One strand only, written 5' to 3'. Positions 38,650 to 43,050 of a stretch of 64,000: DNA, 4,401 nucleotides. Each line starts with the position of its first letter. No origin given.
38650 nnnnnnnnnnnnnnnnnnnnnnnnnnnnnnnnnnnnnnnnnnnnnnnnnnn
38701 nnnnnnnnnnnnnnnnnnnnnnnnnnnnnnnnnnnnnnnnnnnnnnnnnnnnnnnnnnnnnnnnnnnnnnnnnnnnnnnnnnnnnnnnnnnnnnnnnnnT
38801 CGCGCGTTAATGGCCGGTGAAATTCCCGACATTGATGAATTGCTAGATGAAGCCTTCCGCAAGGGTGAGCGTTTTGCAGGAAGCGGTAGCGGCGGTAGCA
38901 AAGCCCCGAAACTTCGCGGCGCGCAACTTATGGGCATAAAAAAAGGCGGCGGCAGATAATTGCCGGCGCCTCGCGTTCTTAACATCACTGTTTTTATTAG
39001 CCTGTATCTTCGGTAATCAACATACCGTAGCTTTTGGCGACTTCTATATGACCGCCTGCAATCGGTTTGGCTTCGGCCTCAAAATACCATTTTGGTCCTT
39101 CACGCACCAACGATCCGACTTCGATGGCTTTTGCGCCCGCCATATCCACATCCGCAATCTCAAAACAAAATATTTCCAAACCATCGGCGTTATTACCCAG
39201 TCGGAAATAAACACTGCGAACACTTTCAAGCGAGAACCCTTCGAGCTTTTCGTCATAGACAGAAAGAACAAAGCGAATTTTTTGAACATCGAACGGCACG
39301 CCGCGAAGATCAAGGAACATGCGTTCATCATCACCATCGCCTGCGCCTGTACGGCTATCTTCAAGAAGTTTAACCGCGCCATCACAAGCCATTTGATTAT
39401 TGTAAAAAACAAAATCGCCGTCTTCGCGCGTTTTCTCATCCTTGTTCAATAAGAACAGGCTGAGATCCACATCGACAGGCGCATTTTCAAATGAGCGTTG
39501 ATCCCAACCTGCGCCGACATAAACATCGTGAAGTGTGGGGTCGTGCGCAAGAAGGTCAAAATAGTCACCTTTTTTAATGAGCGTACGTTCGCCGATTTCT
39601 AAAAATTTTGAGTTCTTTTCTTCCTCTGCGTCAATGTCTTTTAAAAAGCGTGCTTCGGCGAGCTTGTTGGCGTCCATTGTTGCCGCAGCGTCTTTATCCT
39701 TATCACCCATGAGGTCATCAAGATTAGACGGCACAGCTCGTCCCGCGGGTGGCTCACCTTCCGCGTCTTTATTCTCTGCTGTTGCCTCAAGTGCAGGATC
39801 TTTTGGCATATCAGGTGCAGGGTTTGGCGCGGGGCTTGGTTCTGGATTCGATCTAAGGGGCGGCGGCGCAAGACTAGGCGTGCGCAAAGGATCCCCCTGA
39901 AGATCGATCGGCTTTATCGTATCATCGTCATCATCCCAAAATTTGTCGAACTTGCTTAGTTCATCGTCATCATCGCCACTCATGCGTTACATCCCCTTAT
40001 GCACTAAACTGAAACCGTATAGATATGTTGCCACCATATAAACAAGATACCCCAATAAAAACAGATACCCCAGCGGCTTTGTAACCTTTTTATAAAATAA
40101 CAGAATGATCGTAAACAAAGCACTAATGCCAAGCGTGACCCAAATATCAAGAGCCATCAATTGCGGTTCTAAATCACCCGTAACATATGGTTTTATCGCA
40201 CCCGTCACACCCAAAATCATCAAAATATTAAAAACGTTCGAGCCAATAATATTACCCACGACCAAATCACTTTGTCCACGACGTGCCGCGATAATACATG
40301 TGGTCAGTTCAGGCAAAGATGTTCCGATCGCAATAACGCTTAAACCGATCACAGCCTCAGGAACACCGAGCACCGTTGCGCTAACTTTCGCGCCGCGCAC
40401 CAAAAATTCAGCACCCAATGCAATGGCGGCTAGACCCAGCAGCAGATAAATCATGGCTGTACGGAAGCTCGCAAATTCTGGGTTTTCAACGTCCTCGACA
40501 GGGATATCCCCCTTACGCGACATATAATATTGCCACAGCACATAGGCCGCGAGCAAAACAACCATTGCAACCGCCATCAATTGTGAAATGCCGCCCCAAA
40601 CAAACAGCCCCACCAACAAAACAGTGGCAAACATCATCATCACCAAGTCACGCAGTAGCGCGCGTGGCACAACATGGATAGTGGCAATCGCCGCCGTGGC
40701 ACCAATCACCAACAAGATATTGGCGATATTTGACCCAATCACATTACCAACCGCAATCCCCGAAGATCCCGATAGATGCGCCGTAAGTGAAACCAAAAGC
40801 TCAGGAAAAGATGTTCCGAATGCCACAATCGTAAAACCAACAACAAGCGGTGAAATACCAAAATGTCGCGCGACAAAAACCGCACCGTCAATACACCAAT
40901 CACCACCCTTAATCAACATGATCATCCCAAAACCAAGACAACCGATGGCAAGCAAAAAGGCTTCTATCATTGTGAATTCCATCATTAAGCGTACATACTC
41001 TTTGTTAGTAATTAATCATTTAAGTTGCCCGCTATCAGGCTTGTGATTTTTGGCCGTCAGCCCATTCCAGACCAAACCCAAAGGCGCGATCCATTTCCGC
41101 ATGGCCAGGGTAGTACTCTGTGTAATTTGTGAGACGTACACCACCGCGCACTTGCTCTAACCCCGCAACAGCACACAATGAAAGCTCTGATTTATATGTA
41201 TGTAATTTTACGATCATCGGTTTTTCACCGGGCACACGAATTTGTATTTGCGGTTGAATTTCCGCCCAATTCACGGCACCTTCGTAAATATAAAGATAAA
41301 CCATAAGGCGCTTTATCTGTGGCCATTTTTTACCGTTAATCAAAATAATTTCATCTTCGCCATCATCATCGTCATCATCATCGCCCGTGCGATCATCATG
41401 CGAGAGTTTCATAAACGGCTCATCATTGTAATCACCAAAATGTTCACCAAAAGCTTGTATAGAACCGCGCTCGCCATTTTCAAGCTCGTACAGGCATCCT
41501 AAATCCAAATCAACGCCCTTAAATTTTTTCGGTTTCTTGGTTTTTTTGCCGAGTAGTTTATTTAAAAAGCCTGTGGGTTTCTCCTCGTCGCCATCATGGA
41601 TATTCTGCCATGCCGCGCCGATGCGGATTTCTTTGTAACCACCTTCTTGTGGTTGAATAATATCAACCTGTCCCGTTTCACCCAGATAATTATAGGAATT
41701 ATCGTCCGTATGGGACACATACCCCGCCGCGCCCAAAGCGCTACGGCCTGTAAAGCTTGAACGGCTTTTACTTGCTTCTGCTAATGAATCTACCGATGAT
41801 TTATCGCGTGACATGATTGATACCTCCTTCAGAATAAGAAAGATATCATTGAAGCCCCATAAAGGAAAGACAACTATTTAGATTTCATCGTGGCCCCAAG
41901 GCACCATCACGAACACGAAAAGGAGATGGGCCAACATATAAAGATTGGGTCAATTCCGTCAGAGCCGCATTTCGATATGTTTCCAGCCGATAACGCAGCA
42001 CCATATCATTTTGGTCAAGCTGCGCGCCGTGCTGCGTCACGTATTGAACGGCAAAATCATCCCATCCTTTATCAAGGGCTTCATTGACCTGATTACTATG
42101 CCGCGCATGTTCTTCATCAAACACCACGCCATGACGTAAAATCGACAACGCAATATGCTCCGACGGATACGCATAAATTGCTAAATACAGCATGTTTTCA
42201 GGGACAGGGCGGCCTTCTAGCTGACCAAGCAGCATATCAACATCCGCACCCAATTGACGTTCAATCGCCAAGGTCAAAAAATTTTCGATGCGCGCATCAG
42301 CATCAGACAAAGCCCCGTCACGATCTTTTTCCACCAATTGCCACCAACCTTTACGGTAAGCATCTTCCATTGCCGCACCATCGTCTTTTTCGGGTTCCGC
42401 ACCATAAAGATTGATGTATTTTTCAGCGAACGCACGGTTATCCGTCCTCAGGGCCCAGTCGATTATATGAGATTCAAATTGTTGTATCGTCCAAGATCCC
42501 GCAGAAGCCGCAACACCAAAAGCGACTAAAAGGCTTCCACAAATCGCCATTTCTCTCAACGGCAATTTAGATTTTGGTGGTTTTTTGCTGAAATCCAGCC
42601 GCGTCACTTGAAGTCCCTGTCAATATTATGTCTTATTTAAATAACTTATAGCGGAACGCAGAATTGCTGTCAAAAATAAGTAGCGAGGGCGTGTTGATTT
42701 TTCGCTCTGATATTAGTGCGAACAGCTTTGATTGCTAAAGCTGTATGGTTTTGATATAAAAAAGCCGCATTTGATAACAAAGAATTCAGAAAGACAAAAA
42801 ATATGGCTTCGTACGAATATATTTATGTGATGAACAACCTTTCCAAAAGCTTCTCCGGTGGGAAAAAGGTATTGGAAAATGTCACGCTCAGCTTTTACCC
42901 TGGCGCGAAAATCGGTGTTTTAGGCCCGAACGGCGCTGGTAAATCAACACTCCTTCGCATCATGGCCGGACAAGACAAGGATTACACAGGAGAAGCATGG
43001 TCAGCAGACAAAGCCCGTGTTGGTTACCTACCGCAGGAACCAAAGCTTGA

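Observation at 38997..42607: TerD-like / CaCA Na+-Ca2+ exchanger / TerD apparent operon: a putative Ca2+ buffering-efflux module without other ter genes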

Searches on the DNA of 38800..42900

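Call 88: search_rna_families(source=window, start=38800, end=42900, threshold=evalue, max_evalue=1)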
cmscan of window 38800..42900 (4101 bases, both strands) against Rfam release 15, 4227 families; matches with E-value up to 1: 2.
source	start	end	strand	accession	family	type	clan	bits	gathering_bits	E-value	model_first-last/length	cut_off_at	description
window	41377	41429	-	RF01304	sR5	Gene; snRNA; snoRNA; CD-box;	-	20.1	40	0.16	1-53/53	no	Small nucleolar RNA sR5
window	41349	41403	-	RF01139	sR2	Gene; snRNA; snoRNA; CD-box;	-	18.9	42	0.52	1-57/57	no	Small nucleolar RNA sR2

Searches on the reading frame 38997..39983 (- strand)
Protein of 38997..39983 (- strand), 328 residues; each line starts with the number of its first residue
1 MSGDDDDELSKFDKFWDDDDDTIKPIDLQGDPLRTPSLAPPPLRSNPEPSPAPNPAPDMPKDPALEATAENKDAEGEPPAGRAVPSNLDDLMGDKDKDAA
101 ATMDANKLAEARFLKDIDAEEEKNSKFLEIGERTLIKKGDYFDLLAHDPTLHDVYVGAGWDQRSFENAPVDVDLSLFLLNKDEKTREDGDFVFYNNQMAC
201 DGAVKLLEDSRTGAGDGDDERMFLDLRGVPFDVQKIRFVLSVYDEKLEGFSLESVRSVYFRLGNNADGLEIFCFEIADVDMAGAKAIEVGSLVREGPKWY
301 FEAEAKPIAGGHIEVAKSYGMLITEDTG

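Call 3: search_protein_families(library=pfam, proteins=[window:38997-39983:-], max_evalue=0.01)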
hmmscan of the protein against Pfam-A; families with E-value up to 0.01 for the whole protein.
window:38997-39983:- (328 aa): 1 family
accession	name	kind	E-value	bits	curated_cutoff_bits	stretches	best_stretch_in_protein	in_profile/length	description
PF02342.23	TerD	-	9.8e-44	149.5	25.3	1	136-319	5-187/187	TerD domain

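Call 4: search_protein_families(library=ncbifam, proteins=[window:38997-39983:-], max_evalue=0.01)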
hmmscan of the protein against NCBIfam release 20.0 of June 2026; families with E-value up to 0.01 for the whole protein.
window:38997-39983:- (328 aa): 0 families

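Call 41: search_solved_structures(query=window:38997-39983:-, max_evalue=0.001, show_alignments=2)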
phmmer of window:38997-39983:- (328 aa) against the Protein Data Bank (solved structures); distinct sequences matched with E-value up to 0.001: 2.
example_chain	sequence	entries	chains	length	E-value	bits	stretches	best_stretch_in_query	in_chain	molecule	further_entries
2kxt_A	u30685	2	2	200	9.5e-34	120.5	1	136-321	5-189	Tellurite resistance protein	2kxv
3ibz_A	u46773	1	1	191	2.2e-30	109.4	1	136-321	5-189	Putative tellurium resistant like protein TerD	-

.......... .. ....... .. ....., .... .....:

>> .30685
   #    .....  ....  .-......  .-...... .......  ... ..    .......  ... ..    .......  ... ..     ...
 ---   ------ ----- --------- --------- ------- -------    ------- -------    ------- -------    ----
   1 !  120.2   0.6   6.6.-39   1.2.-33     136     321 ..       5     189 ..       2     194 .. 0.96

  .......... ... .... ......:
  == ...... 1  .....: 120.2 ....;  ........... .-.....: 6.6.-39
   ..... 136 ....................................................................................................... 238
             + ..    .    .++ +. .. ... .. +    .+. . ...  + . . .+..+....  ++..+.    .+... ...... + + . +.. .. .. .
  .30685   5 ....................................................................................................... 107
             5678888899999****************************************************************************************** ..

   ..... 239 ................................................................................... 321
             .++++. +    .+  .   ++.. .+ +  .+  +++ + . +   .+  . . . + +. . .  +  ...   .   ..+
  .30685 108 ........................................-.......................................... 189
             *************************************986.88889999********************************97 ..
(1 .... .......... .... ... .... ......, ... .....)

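Call 105: search_protein_families(library=padloc, proteins=[window:38997-39983:-], max_evalue=0.001)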
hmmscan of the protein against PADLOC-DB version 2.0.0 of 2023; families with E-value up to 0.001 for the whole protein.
window:38997-39983:- (328 aa): 0 families

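Call 106: search_protein_families(library=phrogs, proteins=[window:38997-39983:-], max_evalue=0.001)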
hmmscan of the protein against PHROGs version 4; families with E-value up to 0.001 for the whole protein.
window:38997-39983:- (328 aa): 1 family
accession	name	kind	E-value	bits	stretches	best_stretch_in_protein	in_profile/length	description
phrog_5698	-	unknown function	7.1e-31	108.1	1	137-319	8-188/195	-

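Call 109: predict_structure(alignment_id=A3)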
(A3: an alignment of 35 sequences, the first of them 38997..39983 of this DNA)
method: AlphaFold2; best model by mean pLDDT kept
length: 328 residues; sequences in the alignment: 35
mean_pLDDT: 77.0   pTM: 0.62
mean pLDDT of the five models: 77.0, 76.6, 76.6, 76.1, 74.6
residues with pLDDT >= 90: 158; 70-90: 38; 50-70: 95; < 50: 37
segments of 3 or more residues with pLDDT < 50: 1-3, 33-36, 63-77, 83-87, 92-94
pLDDT, mean of each block of 10 residues (from residue 1): 52 56 54 51 59 63 46 45 47 52 68 67 54 90 96 95 84 96 96 91 89 67 97 98 89 94 95 96 97 97 97 94 67
secondary structure, 60 per line:
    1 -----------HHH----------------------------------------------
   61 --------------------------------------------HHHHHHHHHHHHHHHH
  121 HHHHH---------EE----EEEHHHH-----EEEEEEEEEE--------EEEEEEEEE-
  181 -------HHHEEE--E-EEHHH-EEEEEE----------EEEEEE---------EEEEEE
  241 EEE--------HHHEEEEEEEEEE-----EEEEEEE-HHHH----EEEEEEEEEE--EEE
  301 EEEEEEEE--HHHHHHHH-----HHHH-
elements in order: H105-125 E141-143 H144-147 E153-162 E171-179 E191-193 E204-209 E220-225 E235-243 E255-264 E270-276 H278-281 E286-295 E298-308 H311-318 H324-327

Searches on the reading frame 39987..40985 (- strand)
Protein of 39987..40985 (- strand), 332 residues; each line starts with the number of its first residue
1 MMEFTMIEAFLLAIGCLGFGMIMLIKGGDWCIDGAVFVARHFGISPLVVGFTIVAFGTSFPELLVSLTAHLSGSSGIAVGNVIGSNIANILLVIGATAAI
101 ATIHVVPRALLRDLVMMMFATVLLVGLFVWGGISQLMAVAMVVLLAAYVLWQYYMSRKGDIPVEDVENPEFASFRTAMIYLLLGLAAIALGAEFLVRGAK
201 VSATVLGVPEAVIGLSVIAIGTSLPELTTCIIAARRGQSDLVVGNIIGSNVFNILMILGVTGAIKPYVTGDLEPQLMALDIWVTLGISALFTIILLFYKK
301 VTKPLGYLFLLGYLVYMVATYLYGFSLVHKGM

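Call 3: search_protein_families(library=pfam, proteins=[window:39987-40985:-], max_evalue=0.01)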
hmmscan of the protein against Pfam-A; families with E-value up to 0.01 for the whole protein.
window:39987-40985:- (332 aa): 1 family
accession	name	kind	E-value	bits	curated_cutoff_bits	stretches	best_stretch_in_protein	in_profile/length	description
PF01699.29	Na_Ca_ex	-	1.5e-60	204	24.9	2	177-321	2-150/151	Sodium/calcium exchanger protein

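Call 4: search_protein_families(library=ncbifam, proteins=[window:39987-40985:-], max_evalue=0.01)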
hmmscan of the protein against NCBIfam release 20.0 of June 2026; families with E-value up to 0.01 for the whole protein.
window:39987-40985:- (332 aa): 6 families
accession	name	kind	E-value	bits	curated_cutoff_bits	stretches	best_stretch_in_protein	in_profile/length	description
TIGR00367.1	TIGR00367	hypoth_equivalog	8.7e-69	232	179.65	1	11-316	2-312/312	calcium/sodium antiporter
NF008005.0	PRK10734.1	equivalog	1.9e-62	211.3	432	1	11-324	2-320/325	calcium/sodium antiporter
TIGR00927.1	2A1904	subfamily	1.4e-16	59.4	710.1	2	181-318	1051-1193/1209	K+-dependent Na+/Ca+ exchanger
TIGR00845.1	caca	equivalog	3.5e-11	41.6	679.85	2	203-300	774-877/921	sodium/calcium exchanger 1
TIGR00846.1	caca2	superfamily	1.4e-10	40.5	317.45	1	164-296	216-347/372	calcium/proton exchanger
TIGR00378.1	cax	equivalog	2.2e-06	27.1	211.15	1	149-255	177-284/349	calcium/proton exchanger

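Call 42: search_solved_structures(query=window:39987-40985:-, max_evalue=0.001, show_alignments=2)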
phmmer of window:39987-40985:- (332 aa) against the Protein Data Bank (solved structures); distinct sequences matched with E-value up to 0.001: 10.
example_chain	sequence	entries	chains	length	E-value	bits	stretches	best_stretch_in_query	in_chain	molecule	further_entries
3v5s_A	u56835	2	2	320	7.4e-42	146.9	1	11-331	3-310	Sodium/Calcium Exchanger | Uncharacterized membrane protein MJ0091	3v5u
5hwx_A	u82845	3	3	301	1.1e-40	143.1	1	11-317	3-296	sodium,calcium exchanger | Uncharacterized membrane protein MJ0091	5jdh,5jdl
5hxc_A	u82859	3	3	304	1.2e-40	142.9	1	11-318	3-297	sodium,calcium exchanger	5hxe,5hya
5jdf_A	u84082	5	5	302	1.3e-40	142.8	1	11-318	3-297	Uncharacterized membrane protein MJ0091 | sodium-calcium exchanger NCX_Mj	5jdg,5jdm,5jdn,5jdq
5hwy_A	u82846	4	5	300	1.7e-40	142.4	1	11-317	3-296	Uncharacterized membrane protein MJ0091 | sodium,calcium exchanger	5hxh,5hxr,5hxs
9ps1_B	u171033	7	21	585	1.4e-07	34.3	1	38-150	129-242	NCLX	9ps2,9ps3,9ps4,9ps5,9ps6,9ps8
9z4i_A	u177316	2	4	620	1.7e-07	34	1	38-150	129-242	Mitochondrial sodium/calcium exchanger protein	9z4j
8jp0_A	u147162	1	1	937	2.4e-07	33.5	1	189-267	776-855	Sodium/calcium exchanger 1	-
8sgi_A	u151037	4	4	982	2.8e-07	33.3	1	189-267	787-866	Sodium/calcium exchanger 1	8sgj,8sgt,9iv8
4k1c_A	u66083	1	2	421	0.00015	24.3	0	128-255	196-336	Vacuolar calcium ion transporter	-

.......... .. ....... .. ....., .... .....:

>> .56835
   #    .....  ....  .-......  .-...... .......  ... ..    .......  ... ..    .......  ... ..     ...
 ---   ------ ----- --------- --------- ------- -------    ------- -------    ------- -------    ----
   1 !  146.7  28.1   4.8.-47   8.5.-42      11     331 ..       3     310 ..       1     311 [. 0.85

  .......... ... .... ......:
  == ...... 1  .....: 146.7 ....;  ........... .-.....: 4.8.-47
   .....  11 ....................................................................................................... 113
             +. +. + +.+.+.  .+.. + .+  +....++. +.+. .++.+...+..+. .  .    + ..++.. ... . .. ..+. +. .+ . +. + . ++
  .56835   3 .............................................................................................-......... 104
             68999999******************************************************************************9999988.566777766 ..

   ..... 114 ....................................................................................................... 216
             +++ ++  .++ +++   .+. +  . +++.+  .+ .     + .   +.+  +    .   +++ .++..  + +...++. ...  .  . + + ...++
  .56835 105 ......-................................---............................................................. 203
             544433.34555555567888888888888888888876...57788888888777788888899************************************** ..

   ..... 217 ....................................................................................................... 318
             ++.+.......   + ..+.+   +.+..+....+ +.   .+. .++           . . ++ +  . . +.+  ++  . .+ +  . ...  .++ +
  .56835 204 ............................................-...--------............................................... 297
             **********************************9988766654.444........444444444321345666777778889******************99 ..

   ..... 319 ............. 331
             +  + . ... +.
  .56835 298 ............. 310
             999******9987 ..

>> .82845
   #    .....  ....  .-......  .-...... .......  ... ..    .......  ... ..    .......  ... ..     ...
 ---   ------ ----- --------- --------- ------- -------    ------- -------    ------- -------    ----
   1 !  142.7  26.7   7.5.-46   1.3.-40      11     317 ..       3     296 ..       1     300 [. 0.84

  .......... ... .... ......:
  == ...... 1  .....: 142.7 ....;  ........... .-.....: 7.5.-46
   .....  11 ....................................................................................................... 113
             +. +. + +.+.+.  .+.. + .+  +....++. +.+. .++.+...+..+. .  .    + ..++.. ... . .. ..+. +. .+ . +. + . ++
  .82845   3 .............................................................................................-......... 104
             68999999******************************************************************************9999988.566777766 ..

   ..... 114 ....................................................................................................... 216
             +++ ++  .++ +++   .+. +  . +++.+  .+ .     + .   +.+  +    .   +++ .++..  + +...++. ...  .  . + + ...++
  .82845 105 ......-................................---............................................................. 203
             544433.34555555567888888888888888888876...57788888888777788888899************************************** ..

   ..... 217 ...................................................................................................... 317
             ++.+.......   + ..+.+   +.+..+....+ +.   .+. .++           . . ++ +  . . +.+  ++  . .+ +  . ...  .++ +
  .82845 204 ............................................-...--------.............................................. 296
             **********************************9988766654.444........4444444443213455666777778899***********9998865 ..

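Call 105: search_protein_families(library=padloc, proteins=[window:39987-40985:-], max_evalue=0.001)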
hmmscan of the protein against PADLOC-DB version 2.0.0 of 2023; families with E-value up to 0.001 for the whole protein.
window:39987-40985:- (332 aa): 0 families
